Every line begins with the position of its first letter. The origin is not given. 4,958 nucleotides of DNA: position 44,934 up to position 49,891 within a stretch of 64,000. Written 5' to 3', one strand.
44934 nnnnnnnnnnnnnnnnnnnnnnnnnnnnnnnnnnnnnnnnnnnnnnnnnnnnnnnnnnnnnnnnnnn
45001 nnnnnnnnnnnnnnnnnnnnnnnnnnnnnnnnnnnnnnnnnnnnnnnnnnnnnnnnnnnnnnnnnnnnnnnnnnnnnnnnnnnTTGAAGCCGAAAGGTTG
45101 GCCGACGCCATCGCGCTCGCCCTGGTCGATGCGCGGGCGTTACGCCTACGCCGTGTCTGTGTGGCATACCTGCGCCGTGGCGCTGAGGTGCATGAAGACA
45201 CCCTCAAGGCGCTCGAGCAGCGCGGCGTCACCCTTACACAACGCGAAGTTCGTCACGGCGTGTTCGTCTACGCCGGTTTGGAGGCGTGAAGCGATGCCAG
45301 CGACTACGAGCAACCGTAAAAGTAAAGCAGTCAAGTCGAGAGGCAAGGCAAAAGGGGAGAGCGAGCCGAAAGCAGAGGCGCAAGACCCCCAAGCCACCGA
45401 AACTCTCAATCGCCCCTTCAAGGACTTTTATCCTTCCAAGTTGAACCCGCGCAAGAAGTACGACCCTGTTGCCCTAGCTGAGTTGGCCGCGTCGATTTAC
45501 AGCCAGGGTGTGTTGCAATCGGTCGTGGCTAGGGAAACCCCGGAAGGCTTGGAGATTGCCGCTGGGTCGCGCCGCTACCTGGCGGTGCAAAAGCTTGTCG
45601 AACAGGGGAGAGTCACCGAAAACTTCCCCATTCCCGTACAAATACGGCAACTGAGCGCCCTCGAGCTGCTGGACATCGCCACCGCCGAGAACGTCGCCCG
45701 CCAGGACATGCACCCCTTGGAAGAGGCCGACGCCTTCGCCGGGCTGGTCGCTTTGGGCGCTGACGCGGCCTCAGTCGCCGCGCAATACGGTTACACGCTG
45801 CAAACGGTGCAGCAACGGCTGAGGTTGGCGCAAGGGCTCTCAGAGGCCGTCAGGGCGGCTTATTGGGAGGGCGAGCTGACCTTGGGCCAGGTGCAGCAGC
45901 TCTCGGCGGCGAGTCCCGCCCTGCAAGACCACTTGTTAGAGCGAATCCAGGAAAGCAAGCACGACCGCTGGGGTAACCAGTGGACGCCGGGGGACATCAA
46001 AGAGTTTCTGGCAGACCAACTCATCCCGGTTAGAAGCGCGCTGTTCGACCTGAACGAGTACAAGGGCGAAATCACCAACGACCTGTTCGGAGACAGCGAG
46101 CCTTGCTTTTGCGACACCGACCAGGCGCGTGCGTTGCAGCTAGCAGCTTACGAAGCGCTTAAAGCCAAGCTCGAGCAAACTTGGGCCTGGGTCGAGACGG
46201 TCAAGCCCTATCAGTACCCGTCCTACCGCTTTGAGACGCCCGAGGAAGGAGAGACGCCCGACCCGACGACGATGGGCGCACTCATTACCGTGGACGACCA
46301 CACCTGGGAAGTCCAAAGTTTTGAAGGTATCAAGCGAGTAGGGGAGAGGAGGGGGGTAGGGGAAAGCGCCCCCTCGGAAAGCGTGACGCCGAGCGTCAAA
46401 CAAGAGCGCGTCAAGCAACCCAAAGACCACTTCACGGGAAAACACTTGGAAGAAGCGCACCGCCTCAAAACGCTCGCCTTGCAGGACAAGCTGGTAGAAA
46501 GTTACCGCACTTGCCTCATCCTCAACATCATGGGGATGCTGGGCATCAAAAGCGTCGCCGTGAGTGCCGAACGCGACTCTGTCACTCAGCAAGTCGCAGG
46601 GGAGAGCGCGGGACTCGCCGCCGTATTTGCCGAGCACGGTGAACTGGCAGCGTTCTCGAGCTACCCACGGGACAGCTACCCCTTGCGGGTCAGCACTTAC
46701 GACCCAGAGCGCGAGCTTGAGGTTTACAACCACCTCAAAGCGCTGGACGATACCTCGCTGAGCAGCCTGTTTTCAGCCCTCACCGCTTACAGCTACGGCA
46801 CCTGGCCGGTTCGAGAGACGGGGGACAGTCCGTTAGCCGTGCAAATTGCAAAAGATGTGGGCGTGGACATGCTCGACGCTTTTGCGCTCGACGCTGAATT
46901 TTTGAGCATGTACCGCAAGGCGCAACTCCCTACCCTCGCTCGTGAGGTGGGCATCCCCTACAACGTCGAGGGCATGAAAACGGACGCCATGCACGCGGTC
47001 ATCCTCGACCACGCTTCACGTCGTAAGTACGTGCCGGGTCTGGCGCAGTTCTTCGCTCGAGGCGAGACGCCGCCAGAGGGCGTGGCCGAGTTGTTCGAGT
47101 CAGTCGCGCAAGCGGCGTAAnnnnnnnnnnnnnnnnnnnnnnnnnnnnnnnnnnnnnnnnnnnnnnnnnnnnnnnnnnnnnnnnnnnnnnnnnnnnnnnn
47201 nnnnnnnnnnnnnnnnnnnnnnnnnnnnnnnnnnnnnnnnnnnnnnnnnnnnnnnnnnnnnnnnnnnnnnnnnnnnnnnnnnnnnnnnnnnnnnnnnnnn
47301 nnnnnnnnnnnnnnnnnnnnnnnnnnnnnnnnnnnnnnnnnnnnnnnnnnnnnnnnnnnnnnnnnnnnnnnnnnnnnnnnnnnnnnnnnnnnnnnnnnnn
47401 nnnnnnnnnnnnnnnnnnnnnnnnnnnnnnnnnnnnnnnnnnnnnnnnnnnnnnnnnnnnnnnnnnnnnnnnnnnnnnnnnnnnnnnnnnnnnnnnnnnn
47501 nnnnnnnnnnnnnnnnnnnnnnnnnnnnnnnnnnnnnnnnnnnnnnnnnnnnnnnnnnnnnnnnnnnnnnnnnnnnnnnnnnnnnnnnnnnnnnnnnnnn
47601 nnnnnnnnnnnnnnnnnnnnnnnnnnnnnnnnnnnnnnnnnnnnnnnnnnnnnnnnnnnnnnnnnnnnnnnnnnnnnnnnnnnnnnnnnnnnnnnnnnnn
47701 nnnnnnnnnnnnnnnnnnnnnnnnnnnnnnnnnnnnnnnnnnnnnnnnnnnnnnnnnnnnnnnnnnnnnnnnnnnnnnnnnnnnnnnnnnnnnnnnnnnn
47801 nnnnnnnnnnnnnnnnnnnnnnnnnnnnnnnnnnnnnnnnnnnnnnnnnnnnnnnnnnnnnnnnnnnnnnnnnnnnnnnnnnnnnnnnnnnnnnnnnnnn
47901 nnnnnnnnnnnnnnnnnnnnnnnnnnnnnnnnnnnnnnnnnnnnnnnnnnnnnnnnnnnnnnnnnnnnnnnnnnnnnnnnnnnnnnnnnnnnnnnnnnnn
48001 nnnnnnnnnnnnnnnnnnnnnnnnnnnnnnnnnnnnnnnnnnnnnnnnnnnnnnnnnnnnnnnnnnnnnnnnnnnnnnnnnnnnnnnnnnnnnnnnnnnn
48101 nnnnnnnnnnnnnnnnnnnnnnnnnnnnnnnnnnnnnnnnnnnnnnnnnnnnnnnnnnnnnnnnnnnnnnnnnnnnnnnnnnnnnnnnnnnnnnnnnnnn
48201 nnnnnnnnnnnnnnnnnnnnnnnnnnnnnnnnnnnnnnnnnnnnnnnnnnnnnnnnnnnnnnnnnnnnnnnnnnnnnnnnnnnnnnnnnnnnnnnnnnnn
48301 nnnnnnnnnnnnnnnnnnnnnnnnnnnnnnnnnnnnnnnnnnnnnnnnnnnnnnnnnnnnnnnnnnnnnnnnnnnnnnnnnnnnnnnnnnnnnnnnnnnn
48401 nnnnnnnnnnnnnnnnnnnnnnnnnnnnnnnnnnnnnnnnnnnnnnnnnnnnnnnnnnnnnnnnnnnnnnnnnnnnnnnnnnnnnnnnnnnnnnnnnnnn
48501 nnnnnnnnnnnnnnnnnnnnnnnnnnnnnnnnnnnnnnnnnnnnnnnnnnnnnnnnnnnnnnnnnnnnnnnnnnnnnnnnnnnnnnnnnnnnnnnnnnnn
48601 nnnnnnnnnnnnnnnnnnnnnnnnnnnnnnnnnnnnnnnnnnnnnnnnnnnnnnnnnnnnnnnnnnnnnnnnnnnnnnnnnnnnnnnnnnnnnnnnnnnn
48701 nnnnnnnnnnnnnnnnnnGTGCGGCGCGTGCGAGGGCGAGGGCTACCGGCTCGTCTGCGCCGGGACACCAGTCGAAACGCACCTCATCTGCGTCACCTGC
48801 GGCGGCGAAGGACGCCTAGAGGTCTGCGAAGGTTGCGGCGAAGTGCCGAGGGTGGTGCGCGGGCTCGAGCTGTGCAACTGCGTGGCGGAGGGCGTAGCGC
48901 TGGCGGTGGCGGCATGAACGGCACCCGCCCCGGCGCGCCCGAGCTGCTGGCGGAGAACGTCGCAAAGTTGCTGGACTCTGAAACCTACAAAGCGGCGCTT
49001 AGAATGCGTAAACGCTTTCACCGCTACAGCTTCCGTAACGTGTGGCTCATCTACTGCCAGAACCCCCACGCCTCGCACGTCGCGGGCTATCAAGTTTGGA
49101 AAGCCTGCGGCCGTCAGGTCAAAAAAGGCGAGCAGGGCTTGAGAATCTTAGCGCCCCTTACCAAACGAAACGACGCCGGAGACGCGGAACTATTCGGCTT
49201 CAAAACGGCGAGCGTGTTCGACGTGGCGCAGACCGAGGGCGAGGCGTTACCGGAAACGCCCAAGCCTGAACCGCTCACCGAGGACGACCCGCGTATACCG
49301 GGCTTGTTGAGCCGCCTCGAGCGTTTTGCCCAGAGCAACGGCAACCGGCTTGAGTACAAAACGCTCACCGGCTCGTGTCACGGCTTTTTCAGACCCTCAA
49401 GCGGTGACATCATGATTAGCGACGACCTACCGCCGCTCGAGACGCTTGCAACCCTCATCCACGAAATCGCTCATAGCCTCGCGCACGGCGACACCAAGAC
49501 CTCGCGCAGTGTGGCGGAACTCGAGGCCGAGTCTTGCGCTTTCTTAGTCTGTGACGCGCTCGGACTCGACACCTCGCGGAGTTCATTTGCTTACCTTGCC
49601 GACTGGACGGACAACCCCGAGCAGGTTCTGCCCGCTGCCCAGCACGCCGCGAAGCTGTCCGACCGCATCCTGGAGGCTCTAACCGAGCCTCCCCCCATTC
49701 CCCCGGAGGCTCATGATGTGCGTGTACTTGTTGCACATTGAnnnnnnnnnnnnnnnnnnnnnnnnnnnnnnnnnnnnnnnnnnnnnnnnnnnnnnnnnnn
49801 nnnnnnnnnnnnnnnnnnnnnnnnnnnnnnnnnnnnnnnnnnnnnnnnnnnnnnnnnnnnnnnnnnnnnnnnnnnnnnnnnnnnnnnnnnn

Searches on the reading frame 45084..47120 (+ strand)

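Call 104: search_protein_families(library=pfam, proteins=[window:45084-47120:+], max_evalue=0.0001)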
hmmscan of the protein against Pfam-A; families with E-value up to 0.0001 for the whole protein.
window:45084-47120:+ (678 aa): 2 families
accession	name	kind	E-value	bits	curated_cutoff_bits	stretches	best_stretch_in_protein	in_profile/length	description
PF02195.25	ParB_N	-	7.9e-13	48.7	26.3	1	113-204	9-94/95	ParB N-terminal domain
PF17762.8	HTH_ParB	-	3e-07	30.9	22.6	1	207-292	1-87/102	ParB HTH domain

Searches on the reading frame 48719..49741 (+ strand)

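Call 104: search_protein_families(library=pfam, proteins=[window:48719-49741:+], max_evalue=0.0001)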
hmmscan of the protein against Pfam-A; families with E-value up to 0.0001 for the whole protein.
window:48719-49741:+ (340 aa): 2 families
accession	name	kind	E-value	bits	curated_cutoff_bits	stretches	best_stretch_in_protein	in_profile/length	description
PF08401.16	ArdcN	-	1.9e-07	31.7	22.6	1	94-147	35-92/123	N-terminal domain of anti-restriction factor ArdC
PF20573.4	DUF6782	-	7.5e-07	29.1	27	1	199-253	47-101/241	Putative metallopeptidase family (DUF6782)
